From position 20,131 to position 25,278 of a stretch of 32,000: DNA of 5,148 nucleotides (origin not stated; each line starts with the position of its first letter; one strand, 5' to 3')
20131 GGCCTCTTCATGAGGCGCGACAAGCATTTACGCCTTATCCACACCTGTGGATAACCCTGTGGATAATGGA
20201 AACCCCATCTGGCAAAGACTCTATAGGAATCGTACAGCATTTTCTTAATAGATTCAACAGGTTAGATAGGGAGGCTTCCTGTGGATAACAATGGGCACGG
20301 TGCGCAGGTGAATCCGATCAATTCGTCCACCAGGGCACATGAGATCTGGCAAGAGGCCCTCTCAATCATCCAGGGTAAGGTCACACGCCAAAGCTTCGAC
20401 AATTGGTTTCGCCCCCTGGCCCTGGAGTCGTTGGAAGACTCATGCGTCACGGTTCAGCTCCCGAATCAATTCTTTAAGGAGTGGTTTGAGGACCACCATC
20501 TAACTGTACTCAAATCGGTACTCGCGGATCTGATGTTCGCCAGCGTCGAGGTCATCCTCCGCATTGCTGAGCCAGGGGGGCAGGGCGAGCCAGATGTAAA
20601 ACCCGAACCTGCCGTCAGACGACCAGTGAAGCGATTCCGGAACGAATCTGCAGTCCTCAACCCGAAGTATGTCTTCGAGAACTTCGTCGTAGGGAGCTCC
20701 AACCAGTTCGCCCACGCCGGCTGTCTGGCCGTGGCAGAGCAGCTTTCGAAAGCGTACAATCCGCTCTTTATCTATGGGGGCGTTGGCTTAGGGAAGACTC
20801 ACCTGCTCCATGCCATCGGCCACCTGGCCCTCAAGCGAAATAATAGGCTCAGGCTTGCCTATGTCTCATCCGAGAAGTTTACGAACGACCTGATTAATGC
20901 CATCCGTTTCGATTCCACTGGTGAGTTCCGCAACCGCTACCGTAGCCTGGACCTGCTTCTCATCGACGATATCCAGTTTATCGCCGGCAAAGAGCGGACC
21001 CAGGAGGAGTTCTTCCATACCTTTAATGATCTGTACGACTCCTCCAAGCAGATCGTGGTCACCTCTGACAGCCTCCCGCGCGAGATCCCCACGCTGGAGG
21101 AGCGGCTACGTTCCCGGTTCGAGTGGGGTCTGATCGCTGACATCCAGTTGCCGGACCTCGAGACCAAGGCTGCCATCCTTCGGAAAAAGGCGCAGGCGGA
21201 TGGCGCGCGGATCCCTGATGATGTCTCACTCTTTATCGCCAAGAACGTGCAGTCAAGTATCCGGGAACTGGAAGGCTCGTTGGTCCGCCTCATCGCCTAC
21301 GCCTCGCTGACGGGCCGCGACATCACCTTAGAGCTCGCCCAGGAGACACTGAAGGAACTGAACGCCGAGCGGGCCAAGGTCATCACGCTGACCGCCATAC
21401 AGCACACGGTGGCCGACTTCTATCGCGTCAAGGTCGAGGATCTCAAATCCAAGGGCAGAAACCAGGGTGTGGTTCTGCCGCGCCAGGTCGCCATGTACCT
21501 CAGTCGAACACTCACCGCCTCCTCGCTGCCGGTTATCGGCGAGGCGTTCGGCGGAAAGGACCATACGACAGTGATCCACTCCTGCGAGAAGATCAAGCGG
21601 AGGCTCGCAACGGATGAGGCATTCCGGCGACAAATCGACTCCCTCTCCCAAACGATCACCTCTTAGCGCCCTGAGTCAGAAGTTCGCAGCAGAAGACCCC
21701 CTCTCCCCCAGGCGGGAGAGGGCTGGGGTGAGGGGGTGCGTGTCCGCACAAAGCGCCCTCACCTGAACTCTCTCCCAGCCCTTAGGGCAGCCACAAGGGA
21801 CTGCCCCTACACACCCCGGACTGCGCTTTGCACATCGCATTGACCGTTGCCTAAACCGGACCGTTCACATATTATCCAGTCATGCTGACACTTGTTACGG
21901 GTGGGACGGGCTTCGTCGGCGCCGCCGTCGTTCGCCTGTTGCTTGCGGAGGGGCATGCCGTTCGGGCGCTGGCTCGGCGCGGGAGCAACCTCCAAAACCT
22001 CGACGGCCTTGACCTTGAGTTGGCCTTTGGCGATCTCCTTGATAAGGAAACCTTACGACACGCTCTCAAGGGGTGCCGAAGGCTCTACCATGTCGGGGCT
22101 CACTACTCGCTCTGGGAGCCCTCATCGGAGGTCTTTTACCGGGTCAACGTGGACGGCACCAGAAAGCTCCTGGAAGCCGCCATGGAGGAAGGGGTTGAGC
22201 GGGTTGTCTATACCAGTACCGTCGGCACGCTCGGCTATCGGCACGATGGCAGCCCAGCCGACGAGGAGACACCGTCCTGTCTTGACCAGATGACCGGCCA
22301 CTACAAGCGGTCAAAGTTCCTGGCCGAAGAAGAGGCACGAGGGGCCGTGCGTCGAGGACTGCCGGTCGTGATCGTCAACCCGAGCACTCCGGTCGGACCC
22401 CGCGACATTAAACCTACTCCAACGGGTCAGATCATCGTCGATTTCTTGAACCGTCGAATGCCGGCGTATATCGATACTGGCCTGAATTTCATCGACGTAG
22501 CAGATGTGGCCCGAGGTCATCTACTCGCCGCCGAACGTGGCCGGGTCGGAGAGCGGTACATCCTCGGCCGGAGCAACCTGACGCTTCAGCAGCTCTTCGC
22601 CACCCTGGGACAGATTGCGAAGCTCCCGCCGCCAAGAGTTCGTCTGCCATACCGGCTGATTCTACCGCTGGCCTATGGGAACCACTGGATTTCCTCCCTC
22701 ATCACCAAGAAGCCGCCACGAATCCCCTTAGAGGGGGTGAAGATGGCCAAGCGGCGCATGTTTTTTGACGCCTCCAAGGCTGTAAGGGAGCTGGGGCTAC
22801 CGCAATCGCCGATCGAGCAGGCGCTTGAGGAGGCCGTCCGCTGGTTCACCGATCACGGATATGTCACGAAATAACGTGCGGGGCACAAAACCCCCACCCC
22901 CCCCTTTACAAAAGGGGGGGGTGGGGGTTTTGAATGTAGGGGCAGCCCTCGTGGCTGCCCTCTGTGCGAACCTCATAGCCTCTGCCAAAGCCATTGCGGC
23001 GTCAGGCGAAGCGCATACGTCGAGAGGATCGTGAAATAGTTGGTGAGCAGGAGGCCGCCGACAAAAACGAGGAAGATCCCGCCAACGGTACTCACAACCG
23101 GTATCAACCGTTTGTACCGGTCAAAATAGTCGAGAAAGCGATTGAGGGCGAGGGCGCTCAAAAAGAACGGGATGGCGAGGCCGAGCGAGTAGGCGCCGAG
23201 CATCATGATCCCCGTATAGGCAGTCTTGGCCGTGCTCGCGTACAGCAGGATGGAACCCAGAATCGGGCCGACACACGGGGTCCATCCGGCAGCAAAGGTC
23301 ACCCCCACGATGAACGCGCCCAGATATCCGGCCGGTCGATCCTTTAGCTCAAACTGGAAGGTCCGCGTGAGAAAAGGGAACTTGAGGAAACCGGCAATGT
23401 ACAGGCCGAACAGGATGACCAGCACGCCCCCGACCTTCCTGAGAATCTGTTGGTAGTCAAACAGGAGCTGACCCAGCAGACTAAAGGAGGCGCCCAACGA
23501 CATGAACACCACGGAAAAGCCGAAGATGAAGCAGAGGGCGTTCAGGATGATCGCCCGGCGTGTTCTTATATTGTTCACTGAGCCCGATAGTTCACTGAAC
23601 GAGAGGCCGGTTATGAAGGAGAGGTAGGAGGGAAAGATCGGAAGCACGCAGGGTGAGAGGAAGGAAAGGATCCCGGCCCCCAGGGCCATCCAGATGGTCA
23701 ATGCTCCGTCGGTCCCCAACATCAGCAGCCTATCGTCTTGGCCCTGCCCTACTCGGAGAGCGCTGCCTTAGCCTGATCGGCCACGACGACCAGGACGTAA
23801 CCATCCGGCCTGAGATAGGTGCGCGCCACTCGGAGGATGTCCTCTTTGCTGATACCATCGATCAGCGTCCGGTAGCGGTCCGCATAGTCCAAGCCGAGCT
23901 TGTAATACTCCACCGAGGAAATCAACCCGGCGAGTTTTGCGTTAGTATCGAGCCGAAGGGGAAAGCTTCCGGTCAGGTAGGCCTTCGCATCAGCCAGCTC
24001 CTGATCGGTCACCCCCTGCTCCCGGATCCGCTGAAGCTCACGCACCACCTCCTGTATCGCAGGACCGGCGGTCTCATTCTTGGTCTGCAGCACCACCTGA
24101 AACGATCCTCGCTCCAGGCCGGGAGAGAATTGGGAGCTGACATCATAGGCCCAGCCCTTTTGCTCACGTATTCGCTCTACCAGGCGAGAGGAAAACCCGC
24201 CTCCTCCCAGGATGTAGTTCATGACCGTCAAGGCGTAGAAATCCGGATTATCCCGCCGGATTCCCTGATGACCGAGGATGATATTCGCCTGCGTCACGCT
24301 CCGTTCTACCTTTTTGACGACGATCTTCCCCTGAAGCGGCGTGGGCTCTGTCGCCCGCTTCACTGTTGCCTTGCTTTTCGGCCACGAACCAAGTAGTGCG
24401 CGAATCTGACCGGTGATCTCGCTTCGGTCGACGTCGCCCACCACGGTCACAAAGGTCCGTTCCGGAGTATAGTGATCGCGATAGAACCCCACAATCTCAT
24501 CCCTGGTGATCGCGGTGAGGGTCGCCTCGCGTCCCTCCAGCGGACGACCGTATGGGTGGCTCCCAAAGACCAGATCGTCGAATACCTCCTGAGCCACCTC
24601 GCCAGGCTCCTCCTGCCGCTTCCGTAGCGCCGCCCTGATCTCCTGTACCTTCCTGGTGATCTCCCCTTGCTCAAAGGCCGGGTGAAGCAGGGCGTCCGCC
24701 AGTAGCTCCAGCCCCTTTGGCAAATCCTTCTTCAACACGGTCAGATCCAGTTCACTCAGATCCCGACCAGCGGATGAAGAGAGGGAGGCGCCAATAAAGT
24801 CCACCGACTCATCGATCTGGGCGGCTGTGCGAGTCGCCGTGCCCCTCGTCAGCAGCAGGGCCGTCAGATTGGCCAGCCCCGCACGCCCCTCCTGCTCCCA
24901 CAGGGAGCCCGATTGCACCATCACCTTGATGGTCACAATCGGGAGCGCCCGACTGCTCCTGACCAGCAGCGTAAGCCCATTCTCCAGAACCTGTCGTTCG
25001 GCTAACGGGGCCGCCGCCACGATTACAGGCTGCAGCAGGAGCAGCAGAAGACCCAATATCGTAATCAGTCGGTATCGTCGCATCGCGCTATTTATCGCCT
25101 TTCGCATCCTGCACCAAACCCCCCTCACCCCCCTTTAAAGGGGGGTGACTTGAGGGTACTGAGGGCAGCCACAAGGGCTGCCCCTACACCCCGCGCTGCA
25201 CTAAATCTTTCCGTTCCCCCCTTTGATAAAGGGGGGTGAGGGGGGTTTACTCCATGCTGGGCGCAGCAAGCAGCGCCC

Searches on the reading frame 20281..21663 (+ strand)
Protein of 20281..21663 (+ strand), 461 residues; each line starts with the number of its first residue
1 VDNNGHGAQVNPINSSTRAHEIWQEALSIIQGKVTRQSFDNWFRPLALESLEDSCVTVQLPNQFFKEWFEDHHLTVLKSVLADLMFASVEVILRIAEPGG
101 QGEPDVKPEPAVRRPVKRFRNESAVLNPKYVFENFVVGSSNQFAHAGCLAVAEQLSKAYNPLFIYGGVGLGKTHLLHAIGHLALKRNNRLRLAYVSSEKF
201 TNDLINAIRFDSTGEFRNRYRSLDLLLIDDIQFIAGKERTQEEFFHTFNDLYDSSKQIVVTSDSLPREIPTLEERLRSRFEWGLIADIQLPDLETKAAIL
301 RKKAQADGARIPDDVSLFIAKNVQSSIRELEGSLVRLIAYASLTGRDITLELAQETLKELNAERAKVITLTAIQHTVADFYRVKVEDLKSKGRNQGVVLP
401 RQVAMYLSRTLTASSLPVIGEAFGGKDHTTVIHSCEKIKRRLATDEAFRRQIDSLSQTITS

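Call 69: search_protein_families(library=pfam, proteins=[window:20281-21663:+], max_evalue=0.00001)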
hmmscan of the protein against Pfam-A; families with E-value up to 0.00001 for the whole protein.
window:20281-21663:+ (461 aa): 4 families
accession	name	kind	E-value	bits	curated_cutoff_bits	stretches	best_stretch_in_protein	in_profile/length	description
PF00308.24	Bac_DnaA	-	1.1e-69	234.1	23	1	126-286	1-161/162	Bacterial DnaA ATPAse domain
PF08299.17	Bac_DnaA_C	-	1.6e-29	102.1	31.5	1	372-438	3-69/69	Bacterial dnaA protein helix-turn-helix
PF11638.13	DnaA_N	-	6e-14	52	24.6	1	20-82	1-64/65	DnaA N-terminal domain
PF01695.23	IstB_IS21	-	4e-08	33.5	24.1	1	162-263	95-193/238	IstB-like ATP binding protein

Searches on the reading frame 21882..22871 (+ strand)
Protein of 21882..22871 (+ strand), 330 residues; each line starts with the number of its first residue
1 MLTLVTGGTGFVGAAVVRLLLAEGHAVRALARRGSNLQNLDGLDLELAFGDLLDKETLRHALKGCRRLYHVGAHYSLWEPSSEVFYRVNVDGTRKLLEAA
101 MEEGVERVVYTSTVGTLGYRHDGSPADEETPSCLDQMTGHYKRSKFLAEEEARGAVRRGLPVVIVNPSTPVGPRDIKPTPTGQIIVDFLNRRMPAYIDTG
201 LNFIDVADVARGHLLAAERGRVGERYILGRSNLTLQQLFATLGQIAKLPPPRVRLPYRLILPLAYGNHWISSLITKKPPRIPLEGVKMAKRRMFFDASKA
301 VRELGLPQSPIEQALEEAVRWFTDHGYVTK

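Call 69: search_protein_families(library=pfam, proteins=[window:21882-22871:+], max_evalue=0.00001)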
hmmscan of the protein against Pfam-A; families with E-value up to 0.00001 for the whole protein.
window:21882-22871:+ (330 aa): 8 families
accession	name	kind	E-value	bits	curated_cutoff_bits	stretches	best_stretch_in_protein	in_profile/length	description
PF01370.27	Epimerase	-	9.1e-36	123.9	20.9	1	4-229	2-240/240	NAD dependent epimerase/dehydratase family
PF01073.25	3Beta_HSD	-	8.7e-22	77.9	22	1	4-151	1-156/280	3-beta hydroxysteroid dehydrogenase/isomerase family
PF13460.12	NAD_binding_10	-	8.1e-20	71.9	27.2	1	7-169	1-145/184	NAD(P)H-binding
PF07993.18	NAD_binding_4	-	9.9e-19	67.9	20.1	1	53-184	77-216/258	Male sterility protein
PF16363.11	GDP_Man_Dehyd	-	1.1e-16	61.7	27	1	4-185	1-198/332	GDP-mannose 4,6 dehydratase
PF05368.20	NmrA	-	7e-15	55.8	27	1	4-113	6-107/298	NmrA-like family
PF02719.21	Polysacc_synt_2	-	9.8e-08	31.9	20.2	1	4-113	2-128/293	Polysaccharide biosynthesis protein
PF04321.23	RmlD_sub_bind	-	1.6e-07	31.2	27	1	2-150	2-134/287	RmlD substrate binding domain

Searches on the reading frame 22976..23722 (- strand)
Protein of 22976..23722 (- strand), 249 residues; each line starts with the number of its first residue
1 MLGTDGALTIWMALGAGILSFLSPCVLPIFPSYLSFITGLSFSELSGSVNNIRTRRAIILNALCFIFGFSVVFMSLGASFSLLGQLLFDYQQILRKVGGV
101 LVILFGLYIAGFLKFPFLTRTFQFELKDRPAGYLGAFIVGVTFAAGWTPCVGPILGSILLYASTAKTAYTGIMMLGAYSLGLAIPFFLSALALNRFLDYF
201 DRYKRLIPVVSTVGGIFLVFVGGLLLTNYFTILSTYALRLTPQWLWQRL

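Call 6: search_protein_families(library=pfam, proteins=[window:22976-23722:-], max_evalue=0.01)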
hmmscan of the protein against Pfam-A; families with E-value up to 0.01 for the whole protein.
window:22976-23722:- (249 aa): 1 family
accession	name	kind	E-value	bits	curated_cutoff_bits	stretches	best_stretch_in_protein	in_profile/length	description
PF02683.22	DsbD_TM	-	3.7e-18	66.1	27.1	1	8-203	3-195/219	Cytochrome C biogenesis protein transmembrane domain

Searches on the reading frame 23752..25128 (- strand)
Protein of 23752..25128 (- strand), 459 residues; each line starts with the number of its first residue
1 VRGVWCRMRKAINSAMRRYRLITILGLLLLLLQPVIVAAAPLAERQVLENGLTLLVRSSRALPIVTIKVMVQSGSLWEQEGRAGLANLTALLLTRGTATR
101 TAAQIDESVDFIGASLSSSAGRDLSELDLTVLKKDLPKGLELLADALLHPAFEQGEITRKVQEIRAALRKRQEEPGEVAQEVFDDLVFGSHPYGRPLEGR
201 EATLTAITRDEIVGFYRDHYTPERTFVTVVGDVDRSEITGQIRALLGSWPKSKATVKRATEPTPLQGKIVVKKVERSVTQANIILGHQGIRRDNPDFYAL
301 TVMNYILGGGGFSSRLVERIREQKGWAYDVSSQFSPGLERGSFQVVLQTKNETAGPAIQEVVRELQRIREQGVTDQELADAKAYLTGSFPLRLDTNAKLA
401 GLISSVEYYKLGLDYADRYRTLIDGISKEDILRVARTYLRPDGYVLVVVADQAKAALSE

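Call 6: search_protein_families(library=pfam, proteins=[window:23752-25128:-], max_evalue=0.01)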
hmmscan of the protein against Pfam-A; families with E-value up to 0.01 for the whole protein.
window:23752-25128:- (459 aa): 2 families
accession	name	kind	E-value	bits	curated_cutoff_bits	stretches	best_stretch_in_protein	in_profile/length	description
PF05193.26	Peptidase_M16_C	-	7.3e-41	140.5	23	1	207-384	2-180/181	Peptidase M16 inactive domain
PF00675.25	Peptidase_M16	-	4.5e-19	69.2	22.3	1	61-199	9-147/149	Insulinase (Peptidase family M16)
